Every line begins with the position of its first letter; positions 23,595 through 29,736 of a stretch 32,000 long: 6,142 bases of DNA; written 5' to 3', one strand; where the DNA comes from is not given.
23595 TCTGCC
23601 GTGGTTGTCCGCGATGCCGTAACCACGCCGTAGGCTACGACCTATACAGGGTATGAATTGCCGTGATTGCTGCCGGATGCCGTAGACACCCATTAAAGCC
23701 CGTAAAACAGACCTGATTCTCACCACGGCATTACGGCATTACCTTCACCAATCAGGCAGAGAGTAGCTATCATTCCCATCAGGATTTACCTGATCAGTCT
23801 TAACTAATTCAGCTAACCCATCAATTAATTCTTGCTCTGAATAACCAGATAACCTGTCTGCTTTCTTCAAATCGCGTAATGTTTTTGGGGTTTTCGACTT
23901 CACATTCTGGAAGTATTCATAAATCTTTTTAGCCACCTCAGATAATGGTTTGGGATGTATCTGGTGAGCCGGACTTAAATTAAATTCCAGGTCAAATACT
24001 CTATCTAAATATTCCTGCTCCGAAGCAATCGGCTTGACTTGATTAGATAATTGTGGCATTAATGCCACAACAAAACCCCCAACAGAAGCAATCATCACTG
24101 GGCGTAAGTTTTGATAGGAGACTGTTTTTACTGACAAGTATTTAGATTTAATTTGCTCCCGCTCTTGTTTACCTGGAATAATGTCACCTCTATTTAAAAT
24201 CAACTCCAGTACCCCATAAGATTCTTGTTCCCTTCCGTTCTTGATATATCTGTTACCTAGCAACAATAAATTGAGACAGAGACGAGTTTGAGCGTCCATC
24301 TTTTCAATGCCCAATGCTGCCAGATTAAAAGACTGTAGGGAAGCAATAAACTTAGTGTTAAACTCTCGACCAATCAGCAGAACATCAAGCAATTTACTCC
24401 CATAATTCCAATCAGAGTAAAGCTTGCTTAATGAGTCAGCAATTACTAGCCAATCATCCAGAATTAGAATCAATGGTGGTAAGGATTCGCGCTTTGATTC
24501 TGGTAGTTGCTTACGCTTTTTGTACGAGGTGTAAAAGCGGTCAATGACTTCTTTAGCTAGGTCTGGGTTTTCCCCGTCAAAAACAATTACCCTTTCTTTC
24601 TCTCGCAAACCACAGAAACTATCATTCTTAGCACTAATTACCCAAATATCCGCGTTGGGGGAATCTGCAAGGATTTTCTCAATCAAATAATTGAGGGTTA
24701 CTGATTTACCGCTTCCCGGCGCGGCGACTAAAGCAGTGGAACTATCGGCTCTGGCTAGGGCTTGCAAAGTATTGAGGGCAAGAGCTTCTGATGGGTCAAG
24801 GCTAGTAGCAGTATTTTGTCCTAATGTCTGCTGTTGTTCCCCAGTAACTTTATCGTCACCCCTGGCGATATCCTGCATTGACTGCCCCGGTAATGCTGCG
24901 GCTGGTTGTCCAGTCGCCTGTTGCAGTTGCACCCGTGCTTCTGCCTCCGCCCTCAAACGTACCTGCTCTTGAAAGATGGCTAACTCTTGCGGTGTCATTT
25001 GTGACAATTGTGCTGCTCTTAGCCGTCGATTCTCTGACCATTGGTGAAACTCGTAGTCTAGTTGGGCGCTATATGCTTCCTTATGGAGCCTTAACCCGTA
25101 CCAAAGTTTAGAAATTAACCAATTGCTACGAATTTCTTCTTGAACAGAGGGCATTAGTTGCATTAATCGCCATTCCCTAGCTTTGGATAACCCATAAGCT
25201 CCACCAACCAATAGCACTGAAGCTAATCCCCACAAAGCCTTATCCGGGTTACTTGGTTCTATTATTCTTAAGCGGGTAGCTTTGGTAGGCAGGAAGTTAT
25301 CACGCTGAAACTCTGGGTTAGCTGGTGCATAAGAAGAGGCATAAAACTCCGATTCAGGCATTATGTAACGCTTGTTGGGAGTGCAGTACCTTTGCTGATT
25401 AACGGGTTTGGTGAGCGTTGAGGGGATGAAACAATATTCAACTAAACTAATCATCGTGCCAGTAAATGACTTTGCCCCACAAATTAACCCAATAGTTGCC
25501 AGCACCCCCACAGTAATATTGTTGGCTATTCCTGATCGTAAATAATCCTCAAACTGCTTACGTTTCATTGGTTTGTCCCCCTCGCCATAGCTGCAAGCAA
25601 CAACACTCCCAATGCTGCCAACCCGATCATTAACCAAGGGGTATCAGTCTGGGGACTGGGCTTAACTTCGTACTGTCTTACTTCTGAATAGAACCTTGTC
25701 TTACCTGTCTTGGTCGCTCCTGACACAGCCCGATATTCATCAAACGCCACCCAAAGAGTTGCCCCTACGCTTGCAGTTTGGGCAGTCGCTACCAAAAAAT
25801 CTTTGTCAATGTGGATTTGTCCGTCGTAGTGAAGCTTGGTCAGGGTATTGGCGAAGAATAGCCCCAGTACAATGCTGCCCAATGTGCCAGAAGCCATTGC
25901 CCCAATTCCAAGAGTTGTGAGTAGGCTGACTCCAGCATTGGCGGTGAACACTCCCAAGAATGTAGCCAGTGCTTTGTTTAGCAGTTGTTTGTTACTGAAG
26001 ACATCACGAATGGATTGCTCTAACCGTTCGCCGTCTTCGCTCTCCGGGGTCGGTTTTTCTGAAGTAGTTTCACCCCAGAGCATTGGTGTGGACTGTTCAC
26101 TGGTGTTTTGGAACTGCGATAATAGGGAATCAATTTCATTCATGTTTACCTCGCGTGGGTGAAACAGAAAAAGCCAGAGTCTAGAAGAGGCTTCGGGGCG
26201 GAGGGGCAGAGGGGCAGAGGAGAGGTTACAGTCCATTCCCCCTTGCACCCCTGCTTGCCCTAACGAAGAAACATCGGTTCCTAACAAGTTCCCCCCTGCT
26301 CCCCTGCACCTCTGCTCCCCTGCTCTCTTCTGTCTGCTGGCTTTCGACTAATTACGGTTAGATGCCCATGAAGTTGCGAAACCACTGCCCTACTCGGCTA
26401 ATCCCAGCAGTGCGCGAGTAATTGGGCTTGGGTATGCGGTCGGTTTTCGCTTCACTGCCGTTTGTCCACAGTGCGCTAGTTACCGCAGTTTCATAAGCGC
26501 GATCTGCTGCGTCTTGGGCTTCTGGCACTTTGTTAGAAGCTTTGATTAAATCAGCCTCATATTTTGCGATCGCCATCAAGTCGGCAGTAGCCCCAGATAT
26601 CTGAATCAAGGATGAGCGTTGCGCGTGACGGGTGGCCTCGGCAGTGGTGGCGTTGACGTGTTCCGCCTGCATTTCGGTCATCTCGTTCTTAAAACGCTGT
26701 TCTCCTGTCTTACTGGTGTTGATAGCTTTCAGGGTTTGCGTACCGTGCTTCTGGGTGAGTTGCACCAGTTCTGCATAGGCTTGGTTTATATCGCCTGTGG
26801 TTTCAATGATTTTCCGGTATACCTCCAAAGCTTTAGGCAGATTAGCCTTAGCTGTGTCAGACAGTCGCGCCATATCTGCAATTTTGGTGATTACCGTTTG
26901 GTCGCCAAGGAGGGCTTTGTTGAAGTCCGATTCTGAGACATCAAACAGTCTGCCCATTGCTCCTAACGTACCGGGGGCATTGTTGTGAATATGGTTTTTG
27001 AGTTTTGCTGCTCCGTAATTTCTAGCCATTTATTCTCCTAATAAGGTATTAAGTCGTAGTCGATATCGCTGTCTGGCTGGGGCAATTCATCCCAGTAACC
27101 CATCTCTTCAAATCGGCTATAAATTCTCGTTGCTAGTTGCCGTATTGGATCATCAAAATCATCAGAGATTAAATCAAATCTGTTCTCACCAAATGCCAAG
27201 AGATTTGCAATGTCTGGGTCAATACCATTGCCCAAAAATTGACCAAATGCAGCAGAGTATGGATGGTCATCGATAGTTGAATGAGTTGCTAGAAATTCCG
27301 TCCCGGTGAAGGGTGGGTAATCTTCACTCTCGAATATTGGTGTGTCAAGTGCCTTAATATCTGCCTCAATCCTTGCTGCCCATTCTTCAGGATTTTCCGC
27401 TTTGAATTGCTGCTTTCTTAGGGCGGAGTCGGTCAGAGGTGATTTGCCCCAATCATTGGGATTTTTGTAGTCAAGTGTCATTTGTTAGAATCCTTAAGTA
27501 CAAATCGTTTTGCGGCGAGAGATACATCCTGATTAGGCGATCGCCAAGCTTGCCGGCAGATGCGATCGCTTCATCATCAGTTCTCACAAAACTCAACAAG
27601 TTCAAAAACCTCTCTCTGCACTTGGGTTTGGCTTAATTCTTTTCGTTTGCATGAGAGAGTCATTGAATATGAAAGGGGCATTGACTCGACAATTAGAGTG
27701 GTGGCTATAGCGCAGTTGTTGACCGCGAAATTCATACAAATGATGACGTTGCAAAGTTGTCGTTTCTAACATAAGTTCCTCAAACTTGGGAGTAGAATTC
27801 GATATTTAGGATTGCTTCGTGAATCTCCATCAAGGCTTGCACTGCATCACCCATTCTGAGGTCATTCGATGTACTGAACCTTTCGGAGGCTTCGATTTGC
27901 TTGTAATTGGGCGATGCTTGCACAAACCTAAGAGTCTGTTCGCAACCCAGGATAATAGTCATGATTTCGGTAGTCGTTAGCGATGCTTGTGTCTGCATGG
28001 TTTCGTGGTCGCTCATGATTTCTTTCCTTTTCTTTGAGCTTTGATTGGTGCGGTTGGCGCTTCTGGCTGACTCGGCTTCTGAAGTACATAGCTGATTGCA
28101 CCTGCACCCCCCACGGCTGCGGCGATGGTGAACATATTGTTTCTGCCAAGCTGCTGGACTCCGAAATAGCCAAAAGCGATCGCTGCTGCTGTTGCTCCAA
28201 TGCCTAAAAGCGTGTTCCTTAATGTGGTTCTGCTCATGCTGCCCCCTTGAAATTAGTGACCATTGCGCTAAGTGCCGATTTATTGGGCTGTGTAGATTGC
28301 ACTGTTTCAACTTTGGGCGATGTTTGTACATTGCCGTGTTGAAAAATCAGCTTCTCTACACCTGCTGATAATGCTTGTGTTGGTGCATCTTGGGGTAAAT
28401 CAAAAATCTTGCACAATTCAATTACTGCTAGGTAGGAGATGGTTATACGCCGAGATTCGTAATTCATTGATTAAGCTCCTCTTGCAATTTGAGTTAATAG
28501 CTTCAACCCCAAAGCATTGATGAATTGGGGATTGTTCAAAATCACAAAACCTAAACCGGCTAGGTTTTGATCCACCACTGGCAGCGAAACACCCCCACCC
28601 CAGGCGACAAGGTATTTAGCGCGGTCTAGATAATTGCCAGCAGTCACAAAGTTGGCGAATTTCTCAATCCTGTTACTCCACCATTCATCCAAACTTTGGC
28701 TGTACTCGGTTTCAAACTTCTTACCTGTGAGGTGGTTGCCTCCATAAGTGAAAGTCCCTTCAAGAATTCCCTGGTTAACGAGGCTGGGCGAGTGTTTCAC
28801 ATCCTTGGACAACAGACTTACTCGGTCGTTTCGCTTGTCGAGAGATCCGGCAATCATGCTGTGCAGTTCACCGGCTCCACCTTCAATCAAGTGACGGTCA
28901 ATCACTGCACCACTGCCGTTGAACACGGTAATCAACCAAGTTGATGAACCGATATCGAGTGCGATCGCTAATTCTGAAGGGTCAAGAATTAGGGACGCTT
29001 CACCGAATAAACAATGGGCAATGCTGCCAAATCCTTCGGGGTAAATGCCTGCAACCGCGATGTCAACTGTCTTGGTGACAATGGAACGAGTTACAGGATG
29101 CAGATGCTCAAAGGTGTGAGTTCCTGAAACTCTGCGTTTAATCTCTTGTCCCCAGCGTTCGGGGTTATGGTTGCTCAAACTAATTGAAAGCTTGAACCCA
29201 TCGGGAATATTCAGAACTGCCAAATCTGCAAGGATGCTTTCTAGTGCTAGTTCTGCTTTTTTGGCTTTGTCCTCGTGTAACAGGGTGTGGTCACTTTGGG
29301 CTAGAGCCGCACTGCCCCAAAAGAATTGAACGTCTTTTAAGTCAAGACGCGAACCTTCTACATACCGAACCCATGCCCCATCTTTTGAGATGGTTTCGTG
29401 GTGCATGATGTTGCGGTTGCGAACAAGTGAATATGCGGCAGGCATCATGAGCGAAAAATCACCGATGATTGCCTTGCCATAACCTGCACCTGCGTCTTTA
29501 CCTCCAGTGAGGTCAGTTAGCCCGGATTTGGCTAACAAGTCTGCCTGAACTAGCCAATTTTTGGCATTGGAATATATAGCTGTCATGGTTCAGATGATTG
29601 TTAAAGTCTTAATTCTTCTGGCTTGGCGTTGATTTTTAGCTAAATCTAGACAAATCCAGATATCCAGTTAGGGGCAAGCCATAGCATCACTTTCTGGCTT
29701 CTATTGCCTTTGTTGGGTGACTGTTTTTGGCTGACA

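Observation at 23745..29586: Actin-like ATPase to small membrane proteins to FtsK/TraB-like translocase: compact operon that may be an undescribed DNA transfer/segregation machine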

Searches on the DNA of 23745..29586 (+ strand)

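Call 8: search_dna_similar(query=window:23745-29586:+, collection=plasmids, mode=near, max_rows=30)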
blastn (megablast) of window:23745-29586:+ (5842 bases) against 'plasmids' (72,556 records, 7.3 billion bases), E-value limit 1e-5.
Records with a match: 30; places in all: 31; records where one place covers at least 80% of the query: 4.
Best place of each record, by identity: 90-95% 1; 80-90% 23; 60-80% 6.
By first word of the organism name: Nostoc 26; Tolypothrix 3; Microchaete 1.
By predicted mobility (MOB-suite, as given by PLSDB): mobilizable 18; non-mobilizable 12.
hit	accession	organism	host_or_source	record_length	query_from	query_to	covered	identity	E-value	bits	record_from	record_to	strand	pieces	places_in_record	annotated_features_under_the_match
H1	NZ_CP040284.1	Nostoc sp. C057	Phaeoceros,pure culture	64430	1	5842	97%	89.1%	0e+0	7074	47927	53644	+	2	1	hypothetical protein (x8) | ParM/StbA family protein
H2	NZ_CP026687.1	Nostoc sp. 'Peltigera membranacea cyanobiont' N6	Lichen thallus,Peltigera membranacea ...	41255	1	5842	97%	88.9%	0e+0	6997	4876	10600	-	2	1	hypothetical protein (x7) | ParM/StbA family protein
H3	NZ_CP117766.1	Nostoc sp. UHCC 0926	whole organism,lichen surface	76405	1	5842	97%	88.4%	0e+0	6861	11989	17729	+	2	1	hypothetical protein (x7) | ParM/StbA family protein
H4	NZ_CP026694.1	Nostoc sp. 'Lobaria pulmonaria (5183) cyanobiont'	Lobaria pulmonaria thallus,lichen ...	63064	1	5842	97%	87.9%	0e+0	6641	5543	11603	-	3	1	hypothetical protein (x9) | ParM/StbA family protein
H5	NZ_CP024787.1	Nostoc flagelliforme CCNUN1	cell culture,desert soil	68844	1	5842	62%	88.2%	0e+0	4300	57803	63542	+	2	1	hypothetical protein (x7) | ParM/StbA family protein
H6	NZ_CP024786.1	Nostoc flagelliforme CCNUN1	cell culture,desert soil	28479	1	5826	62%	88.0%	0e+0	4245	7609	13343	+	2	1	hypothetical protein (x7) | ParM/StbA family protein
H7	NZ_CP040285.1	Nostoc sp. C057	Phaeoceros,pure culture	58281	3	5842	58%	89.0%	0e+0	4166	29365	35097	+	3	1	type IV secretory system conjugative DNA transfer family protein | ParM/StbA family protein | hypothetical protein (x7)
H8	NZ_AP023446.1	Nostoc sp. MS1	-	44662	1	3292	51%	81.9%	0e+0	2496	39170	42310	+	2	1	type IV secretory system conjugative DNA transfer family protein | hypothetical protein (x4)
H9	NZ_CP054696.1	Nostoc edaphicum CCNP1411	-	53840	3291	5842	44%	89.9%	0e+0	3278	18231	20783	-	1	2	hypothetical protein (x7)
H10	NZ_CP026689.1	Nostoc sp. 'Peltigera membranacea cyanobiont' N6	Lichen thallus,Peltigera membranacea ...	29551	3291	5842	44%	88.8%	0e+0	3133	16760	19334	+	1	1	ParM/StbA family protein | hypothetical protein (x4)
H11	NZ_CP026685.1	Nostoc sp. 'Peltigera membranacea cyanobiont' N6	Lichen thallus,Peltigera membranacea ...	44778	3291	5842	44%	89.0%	0e+0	3148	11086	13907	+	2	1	ParM/StbA family protein | hypothetical protein (x6)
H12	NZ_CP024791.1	Nostoc flagelliforme CCNUN1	cell culture,desert soil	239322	3286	5842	43%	89.6%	0e+0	3207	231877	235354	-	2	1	ParM/StbA family protein | IS5 family transposase | hypothetical protein (x4)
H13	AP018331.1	Nostoc commune HK-02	-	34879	3286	5842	44%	88.2%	0e+0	3049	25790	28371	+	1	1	hypothetical protein (x6)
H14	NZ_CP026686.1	Nostoc sp. 'Peltigera membranacea cyanobiont' N6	Lichen thallus,Peltigera membranacea ...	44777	3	4427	38%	88.2%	0e+0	2607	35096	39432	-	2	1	hypothetical protein (x6)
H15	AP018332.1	Nostoc commune HK-02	-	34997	1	4427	38%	87.5%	0e+0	2540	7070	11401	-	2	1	hypothetical protein (x7)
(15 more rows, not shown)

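Call 9: search_dna_similar(query=window:23745-29586:+, collection=phages, mode=distant, max_rows=20)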
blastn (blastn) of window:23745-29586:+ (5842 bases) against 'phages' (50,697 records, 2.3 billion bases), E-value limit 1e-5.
No match.

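Call 10: get_annotated_region(hit=H2, flank=20000)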
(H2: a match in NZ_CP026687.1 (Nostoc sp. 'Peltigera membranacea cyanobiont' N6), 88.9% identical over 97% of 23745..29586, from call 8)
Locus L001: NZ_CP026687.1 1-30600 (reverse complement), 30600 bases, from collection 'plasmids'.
description: Nostoc sp. 'Peltigera membranacea cyanobiont' N6 plasmid pNPM5, complete sequence
organism: Nostoc sp. 'Peltigera membranacea cyanobiont' N6 (NCBI taxid 1261031)
taxonomy: Bacteria; Cyanobacteriota; Cyanophyceae; Nostocales; Nostocaceae; Nostoc; Nostoc sp. 'Peltigera membranacea cyanobiont' N6
host: -; source: Lichen thallus,Peltigera membranacea thallus; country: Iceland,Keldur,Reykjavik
typing (MOB-suite, as given by PLSDB): non-mobilizable
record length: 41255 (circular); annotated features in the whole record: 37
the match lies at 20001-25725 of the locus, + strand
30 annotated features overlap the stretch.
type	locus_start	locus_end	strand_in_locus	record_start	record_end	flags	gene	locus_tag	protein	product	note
CDS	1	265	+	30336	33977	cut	-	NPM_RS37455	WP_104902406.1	NB-ARC domain-containing protein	-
CDS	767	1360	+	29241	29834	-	-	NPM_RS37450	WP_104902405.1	hypothetical protein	-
CDS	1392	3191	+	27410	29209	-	-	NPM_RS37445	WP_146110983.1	hypothetical protein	-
CDS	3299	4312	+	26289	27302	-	-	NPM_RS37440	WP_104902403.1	peptidoglycan-binding protein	-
CDS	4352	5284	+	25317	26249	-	-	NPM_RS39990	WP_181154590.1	hypothetical protein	-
CDS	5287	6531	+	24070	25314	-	-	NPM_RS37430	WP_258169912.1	family 10 glycosylhydrolase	-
CDS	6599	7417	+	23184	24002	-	-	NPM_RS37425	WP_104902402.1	M15 family metallopeptidase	-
CDS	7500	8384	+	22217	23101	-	-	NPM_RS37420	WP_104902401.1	SH3 domain-containing protein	-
CDS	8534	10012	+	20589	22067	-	-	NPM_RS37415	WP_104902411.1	hypothetical protein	-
CDS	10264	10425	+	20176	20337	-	-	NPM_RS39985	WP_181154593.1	hypothetical protein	-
CDS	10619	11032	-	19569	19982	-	-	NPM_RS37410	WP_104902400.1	hypothetical protein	-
CDS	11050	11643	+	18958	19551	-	-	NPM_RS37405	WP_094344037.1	ParA family protein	-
CDS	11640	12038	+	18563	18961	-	-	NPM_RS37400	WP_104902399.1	hypothetical protein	-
CDS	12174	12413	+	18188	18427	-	-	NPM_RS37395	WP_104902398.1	DUF2281 domain-containing protein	-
CDS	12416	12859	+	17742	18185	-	-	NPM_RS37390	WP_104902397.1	type II toxin-antitoxin system VapC family toxin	-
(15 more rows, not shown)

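Call 11: get_annotated_region(hit=H7, flank=20000)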
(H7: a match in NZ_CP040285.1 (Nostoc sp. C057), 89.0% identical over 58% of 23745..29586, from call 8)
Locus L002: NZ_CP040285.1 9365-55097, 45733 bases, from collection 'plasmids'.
description: Nostoc sp. C057 plasmid p057_D, complete sequence
organism: Nostoc sp. C057 (NCBI taxid 2576903)
taxonomy: Bacteria; Cyanobacteriota; Cyanophyceae; Nostocales; Nostocaceae; Nostoc; Nostoc sp. C057
host: -; source: Phaeoceros,pure culture; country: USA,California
typing (MOB-suite, as given by PLSDB): mobilizable; relaxase MOBP,MOBV
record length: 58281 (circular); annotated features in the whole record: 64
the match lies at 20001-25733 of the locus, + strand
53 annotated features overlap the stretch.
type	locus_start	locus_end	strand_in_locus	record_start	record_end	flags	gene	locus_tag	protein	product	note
CDS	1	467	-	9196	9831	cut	-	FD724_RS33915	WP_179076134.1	recombinase family protein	GO:0006310 - DNA recombination [Evidence IEA]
CDS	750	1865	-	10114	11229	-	mobV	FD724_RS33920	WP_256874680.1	MobV family relaxase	GO:0006310 - DNA recombination [Evidence IEA]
CDS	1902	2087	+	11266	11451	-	-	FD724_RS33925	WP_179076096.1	hypothetical protein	-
CDS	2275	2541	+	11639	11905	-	-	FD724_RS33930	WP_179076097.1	hypothetical protein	-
CDS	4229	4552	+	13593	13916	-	-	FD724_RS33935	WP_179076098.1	hypothetical protein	-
CDS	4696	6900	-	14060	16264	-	-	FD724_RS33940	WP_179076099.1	Z1 domain-containing protein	-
CDS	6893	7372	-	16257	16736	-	-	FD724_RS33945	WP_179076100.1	hypothetical protein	-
CDS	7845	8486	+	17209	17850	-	-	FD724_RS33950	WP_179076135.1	ParA family protein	-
CDS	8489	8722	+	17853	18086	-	-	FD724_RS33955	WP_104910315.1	hypothetical protein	-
CDS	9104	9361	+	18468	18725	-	-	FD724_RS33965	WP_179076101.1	hypothetical protein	-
CDS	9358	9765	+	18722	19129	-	-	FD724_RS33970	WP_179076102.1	type II toxin-antitoxin system VapC family toxin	-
CDS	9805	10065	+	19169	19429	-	-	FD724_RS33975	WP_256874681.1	hypothetical protein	-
CDS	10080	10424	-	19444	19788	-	-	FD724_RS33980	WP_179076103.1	hypothetical protein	-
CDS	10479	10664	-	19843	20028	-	-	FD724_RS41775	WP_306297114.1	tyrosine-type recombinase/integrase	GO:0015074 - DNA integration [Evidence IEA]; GO:0006310 - DNA recombination [Evidence IEA]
CDS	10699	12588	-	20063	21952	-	-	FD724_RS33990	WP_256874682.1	DEAD/DEAH box helicase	-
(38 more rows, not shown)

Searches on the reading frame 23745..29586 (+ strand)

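Call 92: search_solved_structures(query=A6, max_evalue=1)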
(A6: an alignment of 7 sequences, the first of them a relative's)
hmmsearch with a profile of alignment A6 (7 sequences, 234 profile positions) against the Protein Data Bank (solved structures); distinct sequences matched with E-value up to 1: 1.
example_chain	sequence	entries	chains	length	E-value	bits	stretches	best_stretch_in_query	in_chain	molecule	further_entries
6a3k_A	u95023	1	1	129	0.76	12.9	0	94-124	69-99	Cytochrome c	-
